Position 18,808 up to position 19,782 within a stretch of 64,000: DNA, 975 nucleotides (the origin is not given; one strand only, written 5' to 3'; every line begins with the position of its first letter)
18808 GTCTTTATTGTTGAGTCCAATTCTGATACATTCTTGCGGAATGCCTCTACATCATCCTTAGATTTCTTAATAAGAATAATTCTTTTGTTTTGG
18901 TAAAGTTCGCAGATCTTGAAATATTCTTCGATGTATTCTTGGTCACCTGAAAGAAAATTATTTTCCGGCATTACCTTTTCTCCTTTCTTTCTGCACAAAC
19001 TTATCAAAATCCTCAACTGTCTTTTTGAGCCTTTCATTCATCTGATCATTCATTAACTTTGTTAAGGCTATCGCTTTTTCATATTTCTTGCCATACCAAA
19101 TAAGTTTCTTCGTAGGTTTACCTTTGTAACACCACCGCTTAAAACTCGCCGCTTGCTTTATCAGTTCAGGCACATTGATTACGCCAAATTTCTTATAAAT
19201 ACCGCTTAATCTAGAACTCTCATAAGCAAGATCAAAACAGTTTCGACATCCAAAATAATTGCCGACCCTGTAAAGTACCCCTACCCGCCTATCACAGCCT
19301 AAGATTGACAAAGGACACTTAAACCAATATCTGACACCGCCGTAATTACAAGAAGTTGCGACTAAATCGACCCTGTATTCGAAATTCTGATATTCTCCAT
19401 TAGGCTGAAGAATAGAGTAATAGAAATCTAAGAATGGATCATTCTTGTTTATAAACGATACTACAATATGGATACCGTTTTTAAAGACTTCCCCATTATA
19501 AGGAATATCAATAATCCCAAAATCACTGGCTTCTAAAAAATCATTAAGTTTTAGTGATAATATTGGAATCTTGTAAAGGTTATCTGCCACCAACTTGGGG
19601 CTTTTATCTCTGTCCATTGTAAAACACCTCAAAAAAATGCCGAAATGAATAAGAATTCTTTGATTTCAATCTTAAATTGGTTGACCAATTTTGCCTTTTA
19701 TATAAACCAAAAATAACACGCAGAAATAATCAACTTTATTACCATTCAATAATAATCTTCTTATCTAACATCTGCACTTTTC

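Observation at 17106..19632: Classic-clade AAA ATPase with unique N-domain paired with a Cys-rich protein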

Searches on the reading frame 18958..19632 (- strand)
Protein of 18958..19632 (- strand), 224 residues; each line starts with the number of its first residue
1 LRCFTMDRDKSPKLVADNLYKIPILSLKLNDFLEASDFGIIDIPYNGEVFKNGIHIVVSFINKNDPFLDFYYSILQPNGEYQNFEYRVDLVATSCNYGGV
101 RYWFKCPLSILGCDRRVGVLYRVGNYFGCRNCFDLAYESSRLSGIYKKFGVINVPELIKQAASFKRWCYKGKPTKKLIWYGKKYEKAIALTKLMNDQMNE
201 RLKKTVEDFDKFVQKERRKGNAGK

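Call 5: search_protein_families(library=pfam, proteins=[window:18958-19632:-], max_evalue=0.01)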
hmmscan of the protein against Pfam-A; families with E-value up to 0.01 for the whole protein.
window:18958-19632:- (224 aa): 0 families

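Call 6: search_protein_families(library=padloc, proteins=[window:18958-19632:-], max_evalue=0.01)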
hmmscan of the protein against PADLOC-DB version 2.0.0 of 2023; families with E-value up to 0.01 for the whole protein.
window:18958-19632:- (224 aa): 1 family
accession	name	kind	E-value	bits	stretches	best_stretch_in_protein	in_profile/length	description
PDLC00617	ZorC1|ZorC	-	0.0092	13.1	0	156-210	381-436/483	EH signature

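Call 7: search_protein_families(library=ncbifam, proteins=[window:18958-19632:-], max_evalue=0.01)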
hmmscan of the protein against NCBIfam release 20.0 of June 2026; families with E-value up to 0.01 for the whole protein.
window:18958-19632:- (224 aa): 0 families

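Call 8: search_protein_families(library=phrogs, proteins=[window:18958-19632:-], max_evalue=0.01)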
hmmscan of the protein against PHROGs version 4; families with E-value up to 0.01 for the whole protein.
window:18958-19632:- (224 aa): 0 families

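Call 10: find_homologous_proteins(query=window:18958-19632:-, max_evalue=0.001)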
Query window:18958-19632:- (224 aa): 187 proteins with E <= 0.001 among 284 candidates; the best 120 are listed.
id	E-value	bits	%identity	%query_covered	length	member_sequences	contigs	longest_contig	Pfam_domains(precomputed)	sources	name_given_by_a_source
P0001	5.1e-147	505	100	98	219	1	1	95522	-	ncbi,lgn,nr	ncbi:MAG: hypothetical protein PHS66_01580 [Candidatus Omnitrophica bacterium]|nr:hypothetical prote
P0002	3.3e-80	287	62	90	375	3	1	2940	-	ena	-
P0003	6.0e-77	276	61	93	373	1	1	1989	-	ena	-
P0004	3.7e-72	260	58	94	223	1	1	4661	-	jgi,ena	-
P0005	4.5e-69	250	54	94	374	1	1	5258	-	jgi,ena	-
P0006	1.1e-66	243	54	97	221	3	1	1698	-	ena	-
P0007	7.9e-63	230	51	97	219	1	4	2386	-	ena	-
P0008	1.7e-60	222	51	97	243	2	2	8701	-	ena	-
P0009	2.5e-60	222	54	93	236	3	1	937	-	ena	-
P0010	7.3e-60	220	51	95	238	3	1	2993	-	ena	-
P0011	1.0e-59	220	51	95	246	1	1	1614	-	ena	-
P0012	3.6e-59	218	51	93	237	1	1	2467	-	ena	-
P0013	4.2e-59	218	51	92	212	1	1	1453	-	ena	-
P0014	1.5e-55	206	53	79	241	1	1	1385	-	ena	-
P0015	2.3e-53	199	49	92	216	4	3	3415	-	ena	-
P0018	2.1e-45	173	43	94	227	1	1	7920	-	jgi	-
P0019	1.7e-38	150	41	98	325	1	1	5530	-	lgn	-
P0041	1.2e-27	115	42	74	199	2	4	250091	-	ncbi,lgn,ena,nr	ncbi:MAG: hypothetical protein KKB81_02835 [Candidatus Margulisbacteria bacterium]|nr:hypothetical p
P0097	1.8e-23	101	45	52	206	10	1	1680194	-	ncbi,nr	ncbi:MAG: hypothetical protein JSV29_02165 [Candidatus Bathyarchaeota archaeon]|nr:MAG: hypothetical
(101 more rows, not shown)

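Call 11: find_encoding_contigs(protein=P0041, flank=6000, max_places=4)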
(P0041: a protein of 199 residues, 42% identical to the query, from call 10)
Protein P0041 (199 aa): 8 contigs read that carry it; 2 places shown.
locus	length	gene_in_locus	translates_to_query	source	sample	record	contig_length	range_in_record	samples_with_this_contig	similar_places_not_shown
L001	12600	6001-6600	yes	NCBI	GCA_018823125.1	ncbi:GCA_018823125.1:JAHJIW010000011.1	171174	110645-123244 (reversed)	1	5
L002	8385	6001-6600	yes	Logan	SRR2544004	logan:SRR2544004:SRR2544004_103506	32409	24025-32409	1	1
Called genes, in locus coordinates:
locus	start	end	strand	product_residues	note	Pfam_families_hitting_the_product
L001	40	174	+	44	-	PF14373:Imm_superinfect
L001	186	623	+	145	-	-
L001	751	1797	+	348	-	PF07661:MORN_2 (faint)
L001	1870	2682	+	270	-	-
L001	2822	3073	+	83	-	PF18903:DUF5659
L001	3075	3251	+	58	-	-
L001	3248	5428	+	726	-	PF13155:Toprim_2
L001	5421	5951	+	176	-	-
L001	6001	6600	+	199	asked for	-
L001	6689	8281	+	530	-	PF00239:Resolvase, PF07508:Recombinase, PF13408:Zn_ribbon_recom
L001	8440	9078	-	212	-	PF11141:DUF2914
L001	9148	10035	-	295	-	-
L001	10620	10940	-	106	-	-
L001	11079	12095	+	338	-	PF12740:PETase (faint), PF01738:DLH (faint), PF08538:DUF1749 (faint), PF12146:Hydrolase_4, PF00561:Abhydrolase_1, PF12697:Abhydrolase_6, PF00326:Peptidase_S9, PF10230:LIDHydrolase, +2 more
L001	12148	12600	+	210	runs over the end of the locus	-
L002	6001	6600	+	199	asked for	-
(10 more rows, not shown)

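Call 12: find_encoding_contigs(protein=P0097, flank=6000, max_places=4)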
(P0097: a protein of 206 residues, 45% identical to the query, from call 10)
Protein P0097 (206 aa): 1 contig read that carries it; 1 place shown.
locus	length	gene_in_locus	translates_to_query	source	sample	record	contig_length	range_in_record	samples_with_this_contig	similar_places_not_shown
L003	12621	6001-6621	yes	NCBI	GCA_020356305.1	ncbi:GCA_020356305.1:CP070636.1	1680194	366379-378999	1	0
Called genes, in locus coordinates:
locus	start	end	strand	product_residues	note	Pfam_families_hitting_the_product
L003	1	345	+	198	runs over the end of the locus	PF01015:Ribosomal_S3Ae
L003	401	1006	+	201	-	PF14091:DUF4269 (faint), PF01909:NTP_transf_2 (weak)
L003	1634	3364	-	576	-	PF00501:AMP-binding, PF13193:AMP-binding_C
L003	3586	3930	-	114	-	PF02659:Mntp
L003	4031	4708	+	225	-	PF13385:Laminin_G_3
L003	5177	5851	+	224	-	-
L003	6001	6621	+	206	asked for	-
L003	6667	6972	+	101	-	PF03592:Terminase_2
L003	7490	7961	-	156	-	-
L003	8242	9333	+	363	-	PF04055:Radical_SAM, PF13353:Fer4_12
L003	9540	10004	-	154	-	PF12638:Staygreen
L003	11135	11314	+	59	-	-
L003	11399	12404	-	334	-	-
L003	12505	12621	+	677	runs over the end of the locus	-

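Call 20: search_solved_structures(query=A2, max_evalue=10, show_alignments=2)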
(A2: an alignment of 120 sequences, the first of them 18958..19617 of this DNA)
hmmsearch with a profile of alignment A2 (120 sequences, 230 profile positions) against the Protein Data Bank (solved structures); distinct sequences matched with E-value up to 10: 1.
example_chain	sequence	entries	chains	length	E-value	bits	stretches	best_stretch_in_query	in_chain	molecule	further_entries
1wy6_A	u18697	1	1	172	0.34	13.9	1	92-141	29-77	hypothetical protein ST1625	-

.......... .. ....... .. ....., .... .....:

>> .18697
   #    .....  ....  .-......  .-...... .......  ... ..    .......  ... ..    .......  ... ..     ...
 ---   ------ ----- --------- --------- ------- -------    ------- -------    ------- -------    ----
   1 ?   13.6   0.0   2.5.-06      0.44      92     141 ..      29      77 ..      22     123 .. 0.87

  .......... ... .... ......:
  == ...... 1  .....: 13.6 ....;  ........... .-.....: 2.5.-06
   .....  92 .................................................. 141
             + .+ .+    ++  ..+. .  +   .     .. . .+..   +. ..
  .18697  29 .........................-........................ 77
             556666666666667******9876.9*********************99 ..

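Call 24: predict_structure(alignment_id=A2)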
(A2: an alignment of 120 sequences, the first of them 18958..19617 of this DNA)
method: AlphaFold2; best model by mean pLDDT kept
length: 219 residues; sequences in the alignment: 120
mean_pLDDT: 92.8   pTM: 0.77
mean pLDDT of the five models: 92.8, 91.5, 90.6, 90.6, 90.2
residues with pLDDT >= 90: 185; 70-90: 27; 50-70: 6; < 50: 1
segments of 3 or more residues with pLDDT < 50: none
pLDDT, mean of each block of 10 residues (from residue 1): 76 95 88 90 89 94 96 96 96 94 83 96 95 92 92 96 97 96 95 95 98 92
secondary structure, 60 per line:
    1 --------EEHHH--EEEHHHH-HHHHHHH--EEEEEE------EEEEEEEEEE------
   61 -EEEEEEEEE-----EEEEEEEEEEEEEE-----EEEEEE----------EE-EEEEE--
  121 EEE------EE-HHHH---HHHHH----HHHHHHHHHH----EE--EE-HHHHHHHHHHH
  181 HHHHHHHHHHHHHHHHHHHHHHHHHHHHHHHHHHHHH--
elements in order: E16-18 H19-22 H24-30 E33-38 E45-54 E62-70 E76-89 E95-100 E114-118 E121-123 H133-136 H140-144 H149-158 H170-217

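Call 27: fold_search(model_id=the predicted structure, library=pdb)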
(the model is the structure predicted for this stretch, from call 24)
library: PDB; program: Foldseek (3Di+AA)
matches with E <= 10: 926; with E <= 0.001: 0
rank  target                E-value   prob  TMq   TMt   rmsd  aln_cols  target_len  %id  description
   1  6baq_A                1.2e-01  0.10  0.12  0.14  19.7       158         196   13  Mus musculus BPIFA1 (released 2018-05-09)
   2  6baq_D                1.2e-01  0.09  0.12  0.13  20.4       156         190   13  Mus musculus BPIFA1 (released 2018-05-09)
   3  7wzf                  1.3e-01  0.97  0.20  0.19   3.5        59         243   12  Structural and mechanism analysis of YunM (released 2023-02-22)
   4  6baq_C                1.8e-01  0.08  0.12  0.14  19.7       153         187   14  Mus musculus BPIFA1 (released 2018-05-09)
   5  6yfo_AA               1.9e-01  0.33  0.17  0.23   8.3        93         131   13  Virus-like particle of bacteriophage GQ-907 (released 2020-09-02)
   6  7whm                  2.2e-01  0.20  0.18  0.05  18.9       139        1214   12  Closed spike of Bombyx mori cytoplasmic polyhedrosis virus (released 2022-02-02)
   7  3mln_E                2.2e-01  0.12  0.13  0.16  20.1       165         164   11  DNA binding domain of Early B-cell Factor 1 (Ebf1) bound to DNA (crystal form II) (released 2010-12-01)
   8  3nm7_C                2.4e-01  0.93  0.19  0.45   3.3        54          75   18  Crystal Structure of Borrelia burgdorferi Pur-alpha (released 2010-10-06)
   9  3nm7_D                2.4e-01  0.92  0.18  0.43   3.9        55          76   18  Crystal Structure of Borrelia burgdorferi Pur-alpha (released 2010-10-06)
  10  6baq_B                2.4e-01  0.06  0.12  0.13  20.4       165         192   12  Mus musculus BPIFA1 (released 2018-05-09)
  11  1lo9                  2.5e-01  0.14  0.13  0.17   9.4        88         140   15  X-ray crystal structure of 4-hydroxybenzoyl CoA thioesterase mutant D17N complexed with 4-hydroxybenzoyl CoA (released 2002-05-13)
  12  7vf4_B                2.6e-01  0.41  0.20  0.20  12.0       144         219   10  Crystal structure of Vps75 from Candida albicans (released 2021-10-06)
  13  8d7u_B                2.6e-01  0.10  0.15  0.10  18.2       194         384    7  Cereblon~DDB1 bound to CC-92480 with DDB1 in the linear conformation (released 2022-07-20)
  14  3hx8_A                3.1e-01  0.44  0.16  0.25  12.2        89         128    8  Crystal structure of putative ketosteroid isomerase (NP_103587.1) from Mesorhizobium loti at 1.45 A resolution (released 2009-07-07)
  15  3hx8_C                3.3e-01  0.60  0.16  0.25  12.1        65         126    9  Crystal structure of putative ketosteroid isomerase (NP_103587.1) from Mesorhizobium loti at 1.45 A resolution (released 2009-07-07)
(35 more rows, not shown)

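Call 31: fold_search(model_id=the predicted structure, library=viral)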
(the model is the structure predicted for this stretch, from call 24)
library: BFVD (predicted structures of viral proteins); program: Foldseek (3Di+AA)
matches with E <= 10: 1245; with E <= 0.001: 0
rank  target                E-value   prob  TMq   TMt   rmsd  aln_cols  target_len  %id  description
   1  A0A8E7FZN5            2.4e-02  0.75  0.17  0.13  27.2       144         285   10  (no name in the UniProt tables at hand)
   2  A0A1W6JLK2            4.4e-02  0.66  0.20  0.25  15.9       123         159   11  Uncharacterized protein [Lactococcus phage AM8]
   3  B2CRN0                5.5e-02  0.66  0.16  0.31  18.1        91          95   11  Uncharacterized protein [Betalipothrixvirus uzonense]
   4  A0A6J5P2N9            7.7e-02  0.75  0.22  0.11  14.0       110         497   14  Uncharacterized protein [uncultured Caudovirales phage]
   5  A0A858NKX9            8.1e-02  0.13  0.09  0.16  16.4        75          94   16  (no name in the UniProt tables at hand)
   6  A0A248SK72            8.6e-02  0.38  0.15  0.22  10.8       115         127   12  (no name in the UniProt tables at hand)
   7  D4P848                1.0e-01  0.23  0.17  0.24  16.4       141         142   13  Gp73 [Rhodococcus phage ReqiPine5]
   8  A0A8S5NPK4            1.1e-01  0.84  0.20  0.33   7.9        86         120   19  Uncharacterized protein [Myoviridae sp. ctSGm32]
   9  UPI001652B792         1.2e-01  0.38  0.17  0.23   8.6        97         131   12  (no name look-up for this kind of identifier)
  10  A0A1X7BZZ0            1.3e-01  0.25  0.15  0.20  15.0       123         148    9  (no name in the UniProt tables at hand)
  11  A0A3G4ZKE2            1.3e-01  0.23  0.17  0.16  16.5       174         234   11  Uncharacterized protein [Terrestrivirus sp.]
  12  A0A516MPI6            1.3e-01  0.10  0.14  0.13  18.3       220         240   10  (no name in the UniProt tables at hand)
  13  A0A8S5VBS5            1.5e-01  0.60  0.19  0.23   8.2        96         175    9  Uncharacterized protein [Myoviridae sp. ctbEa13]
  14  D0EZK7                1.5e-01  0.57  0.17  0.04  11.7        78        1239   13  PPPDE domain-containing protein [Bombyx mori cytoplasmic polyhedrosis virus]
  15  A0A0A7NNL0            1.5e-01  0.30  0.14  0.28  13.0        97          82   12  Uncharacterized protein [Lactobacillus phage LfeInf]
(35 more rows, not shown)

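Call 33: find_related_loci(query=A3, collection=genome_contigs, flank=10000)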
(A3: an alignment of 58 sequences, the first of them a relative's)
Query A3 (227 aa) in genome_contigs; peptide patterns used: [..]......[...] (x = any residue, [..] = any of these).
259 stretches matched a pattern; 191 encode a relative of the query (tblastn E <= 1e-3); the best 80 are kept; 80 distinct loci.
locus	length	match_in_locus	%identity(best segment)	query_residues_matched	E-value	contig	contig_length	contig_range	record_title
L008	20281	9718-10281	47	7-193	7e-45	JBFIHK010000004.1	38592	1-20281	MAG: Candidatus Paceibacteria bacterium isolate Mix_sand11.2021.09.Z.2 k141_598564_length_38592_cov_9.0000, whole genome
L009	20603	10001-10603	42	8-204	1e-42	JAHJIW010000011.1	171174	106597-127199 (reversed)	MAG: Candidatus Margulisiibacteriota bacterium isolate Modern_marine_rock_biofilm.mb.116 Modern_marine_roc.mb.116_k141_6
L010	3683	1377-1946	46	8-191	5e-42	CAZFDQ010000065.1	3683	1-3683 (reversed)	MAG TPA_asm: uncultured Pseudomonadota bacterium isolate SRP067234_co1_40 genome assembly, contig: k99_975125, whole gen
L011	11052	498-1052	47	8-190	1e-41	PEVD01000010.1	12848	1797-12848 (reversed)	MAG: Candidatus Shapirobacteria bacterium CG03_land_8_20_14_0_80_40_19 CG03_land_8_20_14_0.80_scaffold_2410_c, whole gen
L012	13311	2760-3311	43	4-187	5e-41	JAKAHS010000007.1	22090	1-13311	MAG: bacterium isolate WY3.bin123 NODE_3778_length_22090_cov_1.701635, whole genome shotgun sequence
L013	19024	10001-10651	39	8-227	4e-39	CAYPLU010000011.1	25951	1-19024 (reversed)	MAG TPA_asm: uncultured Gammaproteobacteria bacterium isolate binchicken_co38_550 genome assembly, contig: NODE_3902_len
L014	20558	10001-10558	42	8-190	7e-39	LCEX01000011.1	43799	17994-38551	MAG: Candidatus Gottesmanbacteria bacterium GW2011_GWC1_43_10 UV55_C0011, whole genome shotgun sequence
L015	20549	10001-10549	44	4-184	8e-39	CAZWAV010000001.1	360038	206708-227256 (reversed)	MAG TPA_asm: uncultured Candidatus Saccharibacteria bacterium isolate SRP170004_co1_259 genome assembly, contig: NODE_21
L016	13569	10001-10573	40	6-194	2e-38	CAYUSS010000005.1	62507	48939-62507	MAG TPA_asm: uncultured Candidatus Saccharibacteria bacterium isolate binchicken_co34_299 genome assembly, contig: NODE_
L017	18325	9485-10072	41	4-193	2e-37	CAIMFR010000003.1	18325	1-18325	Candidatus Adlerbacteria bacterium isolate Ki2-D4_bin-0307 genome assembly, contig: bin-0307:03/73, whole genome shotgun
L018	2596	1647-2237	42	8-198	1e-36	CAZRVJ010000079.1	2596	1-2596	MAG TPA_asm: uncultured Candidatus Saccharibacteria bacterium isolate SRP170004_co1_406 genome assembly, contig: NODE_70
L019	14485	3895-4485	42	8-198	1e-36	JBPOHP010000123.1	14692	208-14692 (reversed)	MAG: Candidatus Magasanikiibacteriota bacterium isolate MAG_113 c_000000367313, whole genome shotgun sequence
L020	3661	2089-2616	40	6-178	6e-37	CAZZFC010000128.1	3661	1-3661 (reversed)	MAG TPA_asm: uncultured Candidatus Saccharibacteria bacterium isolate binchicken_co387_616 genome assembly, contig: NODE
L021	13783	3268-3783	43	7-176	2e-36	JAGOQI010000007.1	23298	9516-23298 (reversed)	MAG: Candidatus Paceibacterota bacterium isolate Gw_Bodden_bin_186 Gw_Bodden_2554_length_23298_cov_8.469682, whole genom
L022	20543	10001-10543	40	11-191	7e-36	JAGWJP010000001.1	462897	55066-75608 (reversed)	MAG: Patescibacteria group bacterium isolate REEB140 contig-150_0, whole genome shotgun sequence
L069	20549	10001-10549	37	16-191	4e-29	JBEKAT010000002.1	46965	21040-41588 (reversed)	MAG: Sedimentisphaerales bacterium isolate SPRUCE 119 SPRUCE_119_2, whole genome shotgun sequence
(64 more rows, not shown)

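Call 51: search_protein_families(library=pfam, alignment_id=A2, max_evalue=1)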
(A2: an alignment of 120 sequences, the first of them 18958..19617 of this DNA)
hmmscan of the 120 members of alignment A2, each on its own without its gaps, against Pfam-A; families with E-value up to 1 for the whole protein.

A. member 1, window:18958-19617:- (219 aa): 1 family
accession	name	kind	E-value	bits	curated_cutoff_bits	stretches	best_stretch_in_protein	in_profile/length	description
PF02970.22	TBCA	-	0.046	14.5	30.3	1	174-215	45-86/99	Tubulin binding cofactor A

B. families by the number of members that match (of 120 scanned): 41 families (the first 25 are shown)
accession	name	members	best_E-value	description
PF09205.15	DUF1955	16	0.0025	Domain of unknown function (DUF1955)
PF05495.17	zf-CHY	4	0.021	CHY zinc finger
PF06421.17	LepA_C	2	0.0048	GTP-binding protein LepA C-terminus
PF09779.14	Ima1_N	2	0.041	Ima1 N-terminal domain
PF01385.25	OrfB_IS605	2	0.09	Probable transposase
PF10544.15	T5orf172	2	0.095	T5orf172 domain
PF09781.14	NDUF_B5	2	0.14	NADH:ubiquinone oxidoreductase, NDUFB5/SGDH subunit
PF10198.14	Ada3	2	0.18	Histone acetyltransferases subunit 3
PF22470.1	Histone_HNS_N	1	0.01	H-NS histone-like proteins, N-terminal domain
PF23474.1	Acb1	1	0.042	Anti-CBASS protein Acb1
PF21472.2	gp6_C-domII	1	0.043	Baseplate structural protein gp6, C-terminal domain II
PF02970.22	TBCA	1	0.046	Tubulin binding cofactor A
PF22333.2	Ago_PAZ_arc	1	0.056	Argonaute, PAZ domain, archaea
PF04751.20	DarP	1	0.079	Dual-action ribosomal maturation protein DarP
PF23375.1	DUF7094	1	0.095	Family of unknown function (DUF7094)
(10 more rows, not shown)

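Call 54: search_dna_similar(query=window:18958-19617:-, collection=phages, mode=protein, max_evalue=0.001)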
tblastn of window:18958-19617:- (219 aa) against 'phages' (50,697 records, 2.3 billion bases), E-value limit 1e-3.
No match.

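Call 55: search_dna_similar(query=window:18958-19617:-, collection=plasmids, mode=protein, max_evalue=0.001)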
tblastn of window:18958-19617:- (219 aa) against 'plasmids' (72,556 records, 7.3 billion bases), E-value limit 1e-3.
Records with a match: 22; places in all: 22; records where one place covers at least 80% of the query: 0.
Best place of each record, by identity: <60% 22.
By first word of the organism name: Psychrobacter 8; Paracoccus 5; Leisingera 1; Phaeobacter 1; Sulfitobacter 1; Tritonibacter 1; Parasedimentitalea 1; Legionella 1; Haloferax 1; Alicyclobacillus 1; and 1 more.
By predicted mobility (MOB-suite, as given by PLSDB): non-mobilizable 19; mobilizable 2; conjugative 1.
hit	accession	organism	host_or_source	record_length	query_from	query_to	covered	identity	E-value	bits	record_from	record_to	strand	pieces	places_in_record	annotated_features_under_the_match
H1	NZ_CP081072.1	Leisingera caerulea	-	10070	10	136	58%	36.9%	1e-10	67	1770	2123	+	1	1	hypothetical protein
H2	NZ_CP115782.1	Paracoccus aerodenitrificans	cell culture,sediment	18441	10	136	58%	36.6%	2e-10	67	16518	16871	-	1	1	hypothetical protein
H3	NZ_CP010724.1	Phaeobacter piscinae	cell culture,fish larvae aquaculture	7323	10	136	58%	36.2%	2e-10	67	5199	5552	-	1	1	hypothetical protein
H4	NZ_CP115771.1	Paracoccus sediminicola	cell culture,sediment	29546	10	136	58%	36.2%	3e-10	66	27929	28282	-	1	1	hypothetical protein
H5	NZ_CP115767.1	Paracoccus sp. SCSIO 75233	cell culture,sediment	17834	10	136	58%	36.2%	3e-9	64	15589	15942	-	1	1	hypothetical protein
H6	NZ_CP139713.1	Sulfitobacter sp. OXR-159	Bacterial Culture,hydrothermal vent ...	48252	10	136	58%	35.4%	1e-9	64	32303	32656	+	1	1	hypothetical protein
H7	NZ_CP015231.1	Tritonibacter mobilis F1926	cell culture,seawater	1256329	63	203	64%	30.5%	4e-10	66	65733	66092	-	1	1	record has no annotation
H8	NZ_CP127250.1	Parasedimentitalea psychrophila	single cell, bacteria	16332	10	136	58%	32.0%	4e-9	63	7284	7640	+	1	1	none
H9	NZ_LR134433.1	Legionella adelaidensis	environmental,Cooling tower water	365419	75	191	53%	32.5%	4e-8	60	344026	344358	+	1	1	hypothetical protein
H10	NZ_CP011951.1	Haloferax gibbonsii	whole genome,saline saltern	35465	42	140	45%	38.1%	3e-11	69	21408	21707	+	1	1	hypothetical protein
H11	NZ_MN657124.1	Psychrobacter sp.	-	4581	77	200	57%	28.2%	2e-7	58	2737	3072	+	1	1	none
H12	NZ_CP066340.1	Alicyclobacillus sp. SO9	-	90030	44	138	43%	35.0%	2e-6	55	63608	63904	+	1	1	hypothetical protein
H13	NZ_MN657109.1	Psychrobacter sp.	-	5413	77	193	53%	28.2%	3e-7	57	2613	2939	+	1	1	none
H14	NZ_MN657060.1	Psychrobacter sp.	-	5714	77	193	53%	28.2%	1e-6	56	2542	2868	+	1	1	none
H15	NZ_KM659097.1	Paracoccus yeei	Lubin copper mine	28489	73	136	29%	43.8%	7e-6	53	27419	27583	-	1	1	hypothetical protein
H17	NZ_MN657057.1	Psychrobacter sp.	-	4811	79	144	30%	40.9%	5e-7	57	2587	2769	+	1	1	hypothetical protein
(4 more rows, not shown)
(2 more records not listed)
